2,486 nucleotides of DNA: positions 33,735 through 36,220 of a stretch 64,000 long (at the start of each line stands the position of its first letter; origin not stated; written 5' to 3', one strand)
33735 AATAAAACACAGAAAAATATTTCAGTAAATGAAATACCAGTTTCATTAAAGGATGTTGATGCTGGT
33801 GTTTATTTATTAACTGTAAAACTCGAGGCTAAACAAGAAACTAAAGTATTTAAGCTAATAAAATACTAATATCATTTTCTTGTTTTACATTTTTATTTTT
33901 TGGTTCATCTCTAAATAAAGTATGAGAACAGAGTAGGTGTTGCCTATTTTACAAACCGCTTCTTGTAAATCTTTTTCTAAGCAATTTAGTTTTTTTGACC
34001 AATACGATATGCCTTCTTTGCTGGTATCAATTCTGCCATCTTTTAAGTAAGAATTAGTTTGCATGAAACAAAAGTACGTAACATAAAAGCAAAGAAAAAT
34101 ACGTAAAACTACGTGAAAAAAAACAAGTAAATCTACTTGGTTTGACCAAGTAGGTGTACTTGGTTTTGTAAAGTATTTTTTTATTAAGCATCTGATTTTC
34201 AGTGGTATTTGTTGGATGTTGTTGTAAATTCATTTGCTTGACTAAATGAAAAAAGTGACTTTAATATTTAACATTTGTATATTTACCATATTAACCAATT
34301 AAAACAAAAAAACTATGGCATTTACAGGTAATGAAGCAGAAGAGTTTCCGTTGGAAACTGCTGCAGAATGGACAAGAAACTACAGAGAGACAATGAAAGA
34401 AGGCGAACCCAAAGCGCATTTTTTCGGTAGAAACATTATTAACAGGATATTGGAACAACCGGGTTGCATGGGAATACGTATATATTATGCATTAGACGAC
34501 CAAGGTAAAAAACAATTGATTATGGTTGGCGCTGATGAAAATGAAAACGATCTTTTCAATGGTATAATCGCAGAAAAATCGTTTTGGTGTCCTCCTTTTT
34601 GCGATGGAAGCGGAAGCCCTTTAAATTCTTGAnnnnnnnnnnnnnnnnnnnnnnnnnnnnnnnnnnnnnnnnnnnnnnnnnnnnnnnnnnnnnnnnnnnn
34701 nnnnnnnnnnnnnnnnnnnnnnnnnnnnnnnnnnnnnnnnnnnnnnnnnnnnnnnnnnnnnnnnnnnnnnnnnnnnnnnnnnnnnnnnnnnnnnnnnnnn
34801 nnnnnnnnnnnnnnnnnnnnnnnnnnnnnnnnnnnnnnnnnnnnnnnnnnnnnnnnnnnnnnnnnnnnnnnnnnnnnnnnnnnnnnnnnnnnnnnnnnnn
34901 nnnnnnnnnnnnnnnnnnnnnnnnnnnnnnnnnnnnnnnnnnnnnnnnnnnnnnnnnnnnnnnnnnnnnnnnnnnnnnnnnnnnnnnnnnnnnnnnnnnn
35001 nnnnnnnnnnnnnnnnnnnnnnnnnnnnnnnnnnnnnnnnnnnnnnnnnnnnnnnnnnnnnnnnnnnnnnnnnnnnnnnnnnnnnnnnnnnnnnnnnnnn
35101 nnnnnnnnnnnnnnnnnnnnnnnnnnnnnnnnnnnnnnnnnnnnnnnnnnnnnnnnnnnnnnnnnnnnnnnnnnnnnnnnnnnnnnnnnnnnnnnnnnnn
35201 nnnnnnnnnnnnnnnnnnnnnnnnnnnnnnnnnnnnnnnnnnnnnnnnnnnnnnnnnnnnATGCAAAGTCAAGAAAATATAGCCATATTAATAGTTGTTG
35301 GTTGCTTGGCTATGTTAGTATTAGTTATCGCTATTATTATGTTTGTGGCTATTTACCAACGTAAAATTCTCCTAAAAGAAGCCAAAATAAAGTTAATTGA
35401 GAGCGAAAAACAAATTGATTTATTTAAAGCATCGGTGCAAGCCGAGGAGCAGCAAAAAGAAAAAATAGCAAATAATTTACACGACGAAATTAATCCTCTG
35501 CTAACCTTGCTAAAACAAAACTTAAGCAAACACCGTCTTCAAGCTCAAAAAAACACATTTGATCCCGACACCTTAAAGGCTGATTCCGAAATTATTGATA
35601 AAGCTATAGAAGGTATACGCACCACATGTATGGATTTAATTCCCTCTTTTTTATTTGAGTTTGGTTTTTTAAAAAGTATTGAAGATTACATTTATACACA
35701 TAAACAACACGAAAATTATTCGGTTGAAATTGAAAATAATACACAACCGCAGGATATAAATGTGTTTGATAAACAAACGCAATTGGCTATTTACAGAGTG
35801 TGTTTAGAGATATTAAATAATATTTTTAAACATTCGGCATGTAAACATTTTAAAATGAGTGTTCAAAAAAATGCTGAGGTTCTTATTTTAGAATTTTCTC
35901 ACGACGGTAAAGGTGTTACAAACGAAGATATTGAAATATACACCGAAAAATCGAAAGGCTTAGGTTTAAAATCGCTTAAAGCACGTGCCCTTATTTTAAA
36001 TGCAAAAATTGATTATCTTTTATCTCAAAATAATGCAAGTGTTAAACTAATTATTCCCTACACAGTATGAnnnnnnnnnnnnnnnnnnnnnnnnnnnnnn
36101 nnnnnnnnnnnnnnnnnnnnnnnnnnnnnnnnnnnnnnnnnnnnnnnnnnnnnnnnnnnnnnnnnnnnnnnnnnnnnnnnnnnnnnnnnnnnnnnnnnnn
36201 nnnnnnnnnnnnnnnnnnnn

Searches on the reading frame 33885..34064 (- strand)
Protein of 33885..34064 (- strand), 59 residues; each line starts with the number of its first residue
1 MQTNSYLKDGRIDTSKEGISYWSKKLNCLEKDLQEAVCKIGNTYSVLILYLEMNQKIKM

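Call 61: search_protein_families(library=ncbifam, proteins=[window:33885-34064:-], max_evalue=0.01)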
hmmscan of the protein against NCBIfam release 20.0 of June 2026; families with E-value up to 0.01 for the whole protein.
window:33885-34064:- (59 aa): 0 families

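Call 62: search_protein_families(library=pfam, proteins=[window:33885-34064:-], max_evalue=0.01)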
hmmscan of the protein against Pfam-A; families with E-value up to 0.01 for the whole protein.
window:33885-34064:- (59 aa): 1 family
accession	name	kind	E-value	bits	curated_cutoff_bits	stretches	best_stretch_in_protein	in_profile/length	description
PF12244.13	DUF3606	-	4e-06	27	24.3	1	12-43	13-45/54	Protein of unknown function (DUF3606)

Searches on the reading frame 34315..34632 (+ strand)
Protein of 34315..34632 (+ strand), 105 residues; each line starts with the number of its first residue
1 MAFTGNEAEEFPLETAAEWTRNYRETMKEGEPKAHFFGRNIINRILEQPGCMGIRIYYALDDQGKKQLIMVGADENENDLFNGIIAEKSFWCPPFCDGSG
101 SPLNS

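Call 6: search_protein_families(library=pfam, proteins=[window:34315-34632:+], max_evalue=0.01)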
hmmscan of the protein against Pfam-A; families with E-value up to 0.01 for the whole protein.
window:34315-34632:+ (105 aa): 0 families

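Call 61: search_protein_families(library=ncbifam, proteins=[window:34315-34632:+], max_evalue=0.01)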
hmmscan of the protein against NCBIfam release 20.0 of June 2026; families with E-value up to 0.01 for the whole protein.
window:34315-34632:+ (105 aa): 0 families

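Call 68: find_homologous_proteins(query=window:34315-34629:+, max_evalue=0.001)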
Query window:34315-34629:+ (105 aa): 111 proteins with E <= 0.001 among 111 candidates.
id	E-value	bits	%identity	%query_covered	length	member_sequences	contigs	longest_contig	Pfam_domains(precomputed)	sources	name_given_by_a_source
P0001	1.5e-67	243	100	100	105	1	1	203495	-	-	-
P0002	3.4e-56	206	84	100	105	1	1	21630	-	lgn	-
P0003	1.5e-50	188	78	98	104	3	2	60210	-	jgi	jgi:hypothetical protein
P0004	4.1e-49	183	76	98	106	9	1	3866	-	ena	-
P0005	1.5e-48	181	76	98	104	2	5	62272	-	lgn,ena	-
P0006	1.3e-47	178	75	99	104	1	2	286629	-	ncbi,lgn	-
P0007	3.6e-47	177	74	99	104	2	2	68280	-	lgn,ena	-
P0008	6.8e-47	176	74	99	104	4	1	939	-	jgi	jgi:hypothetical protein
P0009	7.0e-47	176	75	98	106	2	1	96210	-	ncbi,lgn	ncbi:MAG: hypothetical protein V4677_16115 [Bacteroidota bacterium]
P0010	1.1e-46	175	71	99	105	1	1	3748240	-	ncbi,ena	-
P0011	1.7e-46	175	74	99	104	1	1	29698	-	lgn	-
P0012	2.5e-46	174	72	99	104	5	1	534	-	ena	-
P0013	3.3e-46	174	72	100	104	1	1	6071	-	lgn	-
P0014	7.8e-46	173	74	99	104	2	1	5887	-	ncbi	-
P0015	1.8e-45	172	74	99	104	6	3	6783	-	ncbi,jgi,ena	jgi:hypothetical protein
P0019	3.9e-45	170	75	98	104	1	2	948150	-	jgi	jgi:hypothetical protein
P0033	1.3e-41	159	69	99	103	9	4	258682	-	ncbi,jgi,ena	jgi:hypothetical protein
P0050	2.1e-39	152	66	99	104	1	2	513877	-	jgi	jgi:hypothetical protein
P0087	5.4e-31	125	57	100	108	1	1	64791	-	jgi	jgi:hypothetical protein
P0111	1.1e-12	66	40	100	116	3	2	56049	-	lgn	-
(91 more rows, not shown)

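Call 69: find_encoding_contigs(protein=P0002, flank=10000, max_places=2)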
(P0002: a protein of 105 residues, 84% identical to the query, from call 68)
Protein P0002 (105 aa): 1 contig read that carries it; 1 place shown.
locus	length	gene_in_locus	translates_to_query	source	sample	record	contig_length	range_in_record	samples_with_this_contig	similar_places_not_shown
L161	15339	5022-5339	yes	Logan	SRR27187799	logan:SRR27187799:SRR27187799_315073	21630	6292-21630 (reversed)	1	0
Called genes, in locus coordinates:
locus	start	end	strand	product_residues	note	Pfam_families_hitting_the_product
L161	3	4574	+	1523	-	?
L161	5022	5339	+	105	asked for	-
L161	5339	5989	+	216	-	-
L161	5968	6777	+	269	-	PF02518:HATPase_c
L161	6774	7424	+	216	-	PF00072:Response_reg, PF00196:GerE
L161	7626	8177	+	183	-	-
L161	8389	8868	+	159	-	-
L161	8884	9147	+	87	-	-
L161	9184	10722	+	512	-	-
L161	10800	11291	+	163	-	-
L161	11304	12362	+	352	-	PF01764:Lipase_3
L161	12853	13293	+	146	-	-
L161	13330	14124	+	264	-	-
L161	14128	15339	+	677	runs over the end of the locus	-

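Call 70: find_encoding_contigs(protein=P0010, flank=10000, max_places=2)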
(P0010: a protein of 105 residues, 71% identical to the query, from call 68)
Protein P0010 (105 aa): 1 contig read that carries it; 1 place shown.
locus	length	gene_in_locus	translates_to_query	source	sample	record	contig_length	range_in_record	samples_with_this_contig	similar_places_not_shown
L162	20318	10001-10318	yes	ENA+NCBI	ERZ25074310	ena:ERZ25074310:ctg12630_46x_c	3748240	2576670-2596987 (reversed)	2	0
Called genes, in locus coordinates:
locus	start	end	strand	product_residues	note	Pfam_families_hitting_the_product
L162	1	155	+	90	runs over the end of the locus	PF00708:Acylphosphatase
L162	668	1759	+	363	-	-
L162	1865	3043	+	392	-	-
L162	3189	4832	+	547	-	PF00112:Peptidase_C1, PF13529:Peptidase_C39_2 (weak)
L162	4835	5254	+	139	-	-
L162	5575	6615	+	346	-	PF13271:DUF4062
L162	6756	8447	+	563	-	PF24389:ORC-CDC6-like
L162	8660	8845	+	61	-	-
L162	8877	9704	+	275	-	-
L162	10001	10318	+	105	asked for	-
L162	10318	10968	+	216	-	-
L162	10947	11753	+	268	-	PF02518:HATPase_c (weak)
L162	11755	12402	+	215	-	PF00072:Response_reg, PF00196:GerE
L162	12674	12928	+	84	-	-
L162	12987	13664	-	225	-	PF00657:Lipase_GDSL, PF13472:Lipase_GDSL_2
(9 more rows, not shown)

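Call 71: find_encoding_contigs(protein=P0019, flank=10000, max_places=2)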
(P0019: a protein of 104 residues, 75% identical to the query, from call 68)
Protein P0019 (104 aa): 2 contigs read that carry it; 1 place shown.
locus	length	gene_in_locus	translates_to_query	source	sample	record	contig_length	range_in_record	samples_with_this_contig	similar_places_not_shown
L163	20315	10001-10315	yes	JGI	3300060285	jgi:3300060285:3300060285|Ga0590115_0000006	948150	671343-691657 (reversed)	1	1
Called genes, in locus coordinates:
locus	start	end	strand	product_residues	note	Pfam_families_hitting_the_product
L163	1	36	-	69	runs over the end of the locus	-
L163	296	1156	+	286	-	PF12833:HTH_18, PF00165:HTH_AraC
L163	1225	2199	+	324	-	PF00248:Aldo_ket_red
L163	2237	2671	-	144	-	PF01638:HxlR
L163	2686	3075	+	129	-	PF13564:DoxX_2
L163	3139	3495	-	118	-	PF14079:DUF4260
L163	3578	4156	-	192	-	PF00027:cNMP_binding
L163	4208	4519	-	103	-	-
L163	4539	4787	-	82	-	-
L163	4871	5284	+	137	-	-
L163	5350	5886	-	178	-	PF01243:PNPOx_N, PF16242:Pyrid_ox_like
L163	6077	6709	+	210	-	PF07883:Cupin_2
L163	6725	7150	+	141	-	PF09912:DUF2141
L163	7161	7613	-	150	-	PF00072:Response_reg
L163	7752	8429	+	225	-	PF00072:Response_reg, PF00196:GerE, PF08281:Sigma70_r4_2 (faint)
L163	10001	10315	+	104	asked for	-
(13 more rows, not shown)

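Call 72: find_encoding_contigs(protein=P0006, flank=10000, max_places=1)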
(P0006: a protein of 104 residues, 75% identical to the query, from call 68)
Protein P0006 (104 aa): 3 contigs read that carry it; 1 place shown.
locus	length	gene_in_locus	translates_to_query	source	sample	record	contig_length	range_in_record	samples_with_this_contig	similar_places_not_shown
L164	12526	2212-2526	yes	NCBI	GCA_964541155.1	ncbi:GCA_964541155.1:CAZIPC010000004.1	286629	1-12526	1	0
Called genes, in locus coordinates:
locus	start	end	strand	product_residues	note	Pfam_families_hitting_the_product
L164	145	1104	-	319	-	PF18159:S_4TM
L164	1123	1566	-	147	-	-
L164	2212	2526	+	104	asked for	-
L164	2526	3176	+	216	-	-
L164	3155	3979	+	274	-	PF02518:HATPase_c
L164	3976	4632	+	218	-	PF00072:Response_reg, PF00196:GerE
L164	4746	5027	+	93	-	-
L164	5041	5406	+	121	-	PF01844:HNH (weak)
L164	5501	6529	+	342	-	-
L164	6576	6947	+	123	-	-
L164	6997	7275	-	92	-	-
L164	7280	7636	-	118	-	-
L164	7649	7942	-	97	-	PF12728:HTH_17 (faint)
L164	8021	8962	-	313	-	-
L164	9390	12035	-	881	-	PF01624:MutS_I, PF05188:MutS_II, PF05192:MutS_III, PF05190:MutS_IV, PF00488:MutS_V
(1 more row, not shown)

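Call 73: find_encoding_contigs(protein=P0033, flank=10000, max_places=1)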
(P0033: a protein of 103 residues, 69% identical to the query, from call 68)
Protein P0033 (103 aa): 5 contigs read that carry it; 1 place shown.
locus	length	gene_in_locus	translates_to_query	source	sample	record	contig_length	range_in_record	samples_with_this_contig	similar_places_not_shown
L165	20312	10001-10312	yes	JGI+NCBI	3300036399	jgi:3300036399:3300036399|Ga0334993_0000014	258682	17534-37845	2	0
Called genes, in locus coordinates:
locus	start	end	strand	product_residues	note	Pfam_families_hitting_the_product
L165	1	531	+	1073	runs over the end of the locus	PF05572:Peptidase_M43 (faint), PF18962:Por_Secre_tail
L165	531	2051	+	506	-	PF18962:Por_Secre_tail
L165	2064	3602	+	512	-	PF18962:Por_Secre_tail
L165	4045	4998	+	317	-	-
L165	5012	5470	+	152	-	PF01850:PIN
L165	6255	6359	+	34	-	-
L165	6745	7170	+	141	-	PF22105:DUF6943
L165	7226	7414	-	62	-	-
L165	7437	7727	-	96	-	-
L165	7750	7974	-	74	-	-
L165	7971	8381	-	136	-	PF18925:DUF5675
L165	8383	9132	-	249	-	-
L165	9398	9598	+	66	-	-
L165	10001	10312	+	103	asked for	-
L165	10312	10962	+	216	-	-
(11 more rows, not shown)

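Call 74: find_encoding_contigs(protein=P0050, flank=10000, max_places=1)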
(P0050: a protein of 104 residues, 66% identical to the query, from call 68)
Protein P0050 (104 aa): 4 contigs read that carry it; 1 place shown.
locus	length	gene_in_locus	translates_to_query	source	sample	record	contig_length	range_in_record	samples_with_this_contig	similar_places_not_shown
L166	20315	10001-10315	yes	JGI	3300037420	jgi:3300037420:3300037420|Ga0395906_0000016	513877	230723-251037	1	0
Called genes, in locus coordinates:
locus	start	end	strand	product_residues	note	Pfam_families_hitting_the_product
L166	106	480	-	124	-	PF16320:Ribosomal_L12_N, PF00542:Ribosomal_L12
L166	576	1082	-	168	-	PF00466:Ribosomal_L10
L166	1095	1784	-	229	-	PF00687:Ribosomal_L1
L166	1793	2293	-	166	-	PF03946:Ribosomal_L11_N, PF00298:Ribosomal_L11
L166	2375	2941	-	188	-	PF02357:NusG, PF00467:KOW (weak)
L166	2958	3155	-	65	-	PF00584:SecE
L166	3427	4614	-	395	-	PF00009:GTP_EFTU, PF03144:GTP_EFTU_D2, PF03143:GTP_EFTU_D3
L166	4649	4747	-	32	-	-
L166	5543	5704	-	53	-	-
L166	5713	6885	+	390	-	PF01551:Peptidase_M23, PF03734:YkuD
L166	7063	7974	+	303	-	PF19573:DUF6089 (faint)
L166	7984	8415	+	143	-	PF00583:Acetyltransf_1, PF13673:Acetyltransf_10, PF13508:Acetyltransf_7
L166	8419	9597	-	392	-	PF01757:Acyl_transf_3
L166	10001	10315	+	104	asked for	-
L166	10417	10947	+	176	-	-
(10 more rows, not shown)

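Call 75: find_encoding_contigs(protein=P0087, flank=10000, max_places=1)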
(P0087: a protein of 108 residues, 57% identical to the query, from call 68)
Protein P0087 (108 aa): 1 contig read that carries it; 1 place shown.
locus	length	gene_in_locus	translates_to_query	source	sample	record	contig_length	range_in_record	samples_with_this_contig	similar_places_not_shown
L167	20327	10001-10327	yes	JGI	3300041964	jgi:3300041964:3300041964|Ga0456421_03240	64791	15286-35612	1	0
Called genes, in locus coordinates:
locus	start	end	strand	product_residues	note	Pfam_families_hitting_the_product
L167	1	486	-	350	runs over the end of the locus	PF10566:Glyco_hydro_97, PF14509:GH97_C, PF18962:Por_Secre_tail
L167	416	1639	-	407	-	PF14508:GH97_N, PF10566:Glyco_hydro_97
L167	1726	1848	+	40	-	-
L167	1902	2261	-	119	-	-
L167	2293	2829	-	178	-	PF00999:Na_H_Exchanger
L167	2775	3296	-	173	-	PF00999:Na_H_Exchanger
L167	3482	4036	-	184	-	-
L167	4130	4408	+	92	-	-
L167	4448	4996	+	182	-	PF00106:adh_short, PF08659:KR, PF13561:adh_short_C2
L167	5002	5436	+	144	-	PF13561:adh_short_C2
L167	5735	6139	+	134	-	PF00140:Sigma70_r1_2, PF04542:Sigma70_r2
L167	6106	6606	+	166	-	PF04539:Sigma70_r3, PF04545:Sigma70_r4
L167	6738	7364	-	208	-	PF13709:DUF4159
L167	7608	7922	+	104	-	PF02245:Pur_DNA_glyco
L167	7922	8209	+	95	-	PF02245:Pur_DNA_glyco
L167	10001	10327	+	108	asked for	-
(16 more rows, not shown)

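Call 76: find_encoding_contigs(protein=P0111, flank=10000, max_places=1)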
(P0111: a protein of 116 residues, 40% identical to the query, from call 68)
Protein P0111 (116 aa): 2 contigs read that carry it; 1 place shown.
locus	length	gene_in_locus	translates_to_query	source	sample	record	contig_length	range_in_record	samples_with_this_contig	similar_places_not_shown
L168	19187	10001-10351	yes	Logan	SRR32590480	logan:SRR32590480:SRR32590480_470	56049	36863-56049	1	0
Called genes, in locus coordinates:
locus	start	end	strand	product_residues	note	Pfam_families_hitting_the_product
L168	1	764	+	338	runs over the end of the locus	PF00814:TsaD, PF02543:Carbam_trans_N (weak), PF22521:HypF_C_2 (faint)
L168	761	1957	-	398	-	PF01590:GAF, PF00512:HisKA, PF02518:HATPase_c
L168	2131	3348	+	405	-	PF02771:Acyl-CoA_dh_N, PF02770:Acyl-CoA_dh_M, PF00441:Acyl-CoA_dh_1, PF08028:Acyl-CoA_dh_2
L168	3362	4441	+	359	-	-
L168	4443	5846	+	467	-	PF02878:PGM_PMM_I, PF02879:PGM_PMM_II, PF02880:PGM_PMM_III, PF00408:PGM_PMM_IV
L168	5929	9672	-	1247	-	PF00515:TPR_1 (faint), PF07719:TPR_2 (faint), PF13181:TPR_8 (faint), PF13428:TPR_14 (faint), PF23914:TPR_CcmH_CycH (weak), PF14559:TPR_19 (weak), PF12969:DUF3857 (weak), PF01841:Transglut_core, +3 more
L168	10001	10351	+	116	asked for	-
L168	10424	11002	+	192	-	-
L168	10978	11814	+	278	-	PF07730:HisKA_3, PF02518:HATPase_c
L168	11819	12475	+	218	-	PF00072:Response_reg, PF08281:Sigma70_r4_2 (weak), PF00196:GerE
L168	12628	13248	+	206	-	PF00027:cNMP_binding, PF12802:MarR_2 (faint), PF13545:HTH_Crp_2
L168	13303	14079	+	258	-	PF01925:TauE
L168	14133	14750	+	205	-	-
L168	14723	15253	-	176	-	-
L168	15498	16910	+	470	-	PF00753:Lactamase_B, PF00581:Rhodanese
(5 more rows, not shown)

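Call 91: predict_structure(alignment_id=A6)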
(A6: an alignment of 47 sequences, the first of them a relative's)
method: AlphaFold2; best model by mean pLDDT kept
length: 105 residues; sequences in the alignment: 47
mean_pLDDT: 86.6   pTM: 0.73
mean pLDDT of the five models: 86.6, 85.9, 85.6, 84.7, 84.7
residues with pLDDT >= 90: 56; 70-90: 35; 50-70: 14; < 50: 0
segments of 3 or more residues with pLDDT < 50: none
pLDDT, mean of each block of 10 residues (from residue 1): 88 93 89 88 95 94 89 95 78 61 77
secondary structure, 60 per line:
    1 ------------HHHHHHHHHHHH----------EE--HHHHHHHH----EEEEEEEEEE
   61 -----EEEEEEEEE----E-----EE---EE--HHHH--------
elements in order: H13-24 H39-46 E51-60 E66-74 H94-97

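Call 94: fold_search(model_id=the predicted structure, library=pdb)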
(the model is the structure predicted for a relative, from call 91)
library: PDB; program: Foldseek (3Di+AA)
matches with E <= 10: 858; with E <= 0.001: 0
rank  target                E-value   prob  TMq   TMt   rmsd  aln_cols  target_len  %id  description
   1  7wew                  2.4e-01  0.60  0.27  0.08   5.5        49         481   18  Structure of adenylation domain of epsilon-poly-L-lysine synthase (released 2022-02-09)
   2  6vri_C                2.6e-01  0.23  0.21  0.25   6.5        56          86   20  Crystal Structure of the wtBlc-split Protein (released 2020-12-02)
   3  7l5m_A                3.3e-01  0.20  0.21  0.24   6.5        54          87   20  Crystal Structure of the DiB-RM-split Protein (released 2021-10-27)
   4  6ukl_C                3.6e-01  0.20  0.21  0.25   6.6        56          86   20  Crystal Structure of a DiB2-split Protein (released 2020-07-08)
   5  9be3_B                4.6e-01  0.47  0.28  0.02   3.6        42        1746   14  The pre-condensation state of the dimodular NRPS protein LgrA (released 2024-11-20)
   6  7l5l_B                4.6e-01  0.12  0.24  0.18  11.0        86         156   15  Crystal structure of the DiB-RM protein (released 2021-10-27)
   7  7l5l_A                4.9e-01  0.18  0.19  0.14   5.7        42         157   19  Crystal structure of the DiB-RM protein (released 2021-10-27)
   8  8iyj_Y                5.2e-01  0.08  0.22  0.05  24.7        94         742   13  Cryo-EM structure of the 48-nm repeat doublet microtubule from mouse sperm (released 2023-07-05)
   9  9bhy_B                5.9e-01  0.41  0.26  0.06   3.6        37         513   19  Structure of FbsH, an NRPS adenylation domain in the fimsbactin biosynthetic pathway bound to 2,3-dihydroxybenzoic aci (released 2024-11-20)
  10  6qjz                  7.2e-01  0.30  0.27  0.07   3.9        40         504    8  Identificationand Characterization of an Oxalylfrom Grass pea (Lathyrus sativusCoA-Synthetase L.) (released 2020-08-26)
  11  2z2r_B                7.7e-01  0.08  0.23  0.11  13.8       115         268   13  Nucleosome assembly proteins I (NAP-1, 74-365) (released 2008-03-11)
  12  6h1b_A                8.2e-01  0.30  0.28  0.08   4.0        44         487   11  Structure of amide bond synthetase Mcba K483A mutant from Marinactinospora thermotolerans (released 2018-09-05)
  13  3o4g_C                8.2e-01  0.15  0.21  0.04  11.3        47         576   17  Structure and Catalysis of Acylaminoacyl Peptidase (released 2010-11-17)
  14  9ub7_A                8.2e-01  0.09  0.23  0.06  12.5        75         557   17  Structure of glycosylphosphatidylinositol transamidase,state 1 (released 2026-04-08)
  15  9be4_A                8.7e-01  0.25  0.25  0.02   3.8        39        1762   13  The post-condensation state of the dimodular NRPS protein LgrA (released 2024-11-20)
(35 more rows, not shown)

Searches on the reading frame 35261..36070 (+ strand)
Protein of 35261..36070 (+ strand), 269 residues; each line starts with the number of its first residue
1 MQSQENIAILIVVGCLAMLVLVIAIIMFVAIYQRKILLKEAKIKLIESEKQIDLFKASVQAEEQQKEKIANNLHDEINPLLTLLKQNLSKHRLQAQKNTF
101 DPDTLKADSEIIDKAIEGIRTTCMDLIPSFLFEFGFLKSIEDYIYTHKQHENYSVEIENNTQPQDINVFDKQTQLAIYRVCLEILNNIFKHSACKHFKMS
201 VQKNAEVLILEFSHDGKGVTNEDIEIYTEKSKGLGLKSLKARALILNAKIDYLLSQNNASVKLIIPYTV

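Call 6: search_protein_families(library=pfam, proteins=[window:35261-36070:+], max_evalue=0.01)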
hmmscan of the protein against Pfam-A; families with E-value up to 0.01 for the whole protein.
window:35261-36070:+ (269 aa): 2 families
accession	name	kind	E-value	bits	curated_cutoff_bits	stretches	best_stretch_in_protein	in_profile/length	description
PF02518.31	HATPase_c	-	2.2e-07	31.7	26.4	1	174-252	3-93/111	Histidine kinase-, DNA gyrase B-, and HSP90-like ATPase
PF15706.10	TMEM132_C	-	0.0033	17.6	27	1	10-39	38-67/87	TMEM132 C-terminal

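Call 61: search_protein_families(library=ncbifam, proteins=[window:35261-36070:+], max_evalue=0.01)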
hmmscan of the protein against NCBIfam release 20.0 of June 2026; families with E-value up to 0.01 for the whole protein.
window:35261-36070:+ (269 aa): 5 families
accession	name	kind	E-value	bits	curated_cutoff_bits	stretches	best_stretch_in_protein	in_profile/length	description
NF052443.1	SensHisKinMctS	equivalog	1.4e-21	76.3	700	1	18-266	204-447/457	two-component system sensor histidine kinase MctS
NF008649.0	PRK11644.1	equivalog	5.9e-19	68.2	408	1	24-267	265-496/499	signal transduction histidine-protein kinase/phosphatase UhpB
NF007896.0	PRK10600.1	equivalog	1.1e-07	31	578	1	66-245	391-562/598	nitrate/nitrite two-component system sensor histidine kinase NarX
NF052531.1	Strep_LiaS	equivalog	2.9e-05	23.5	450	1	61-261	128-319/328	envelope stress sensor histidine kinase LiaS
NF047786.1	his_kin_MadS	equivalog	0.00015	21.1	500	1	59-218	224-379/434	MadS family sensor histidine kinase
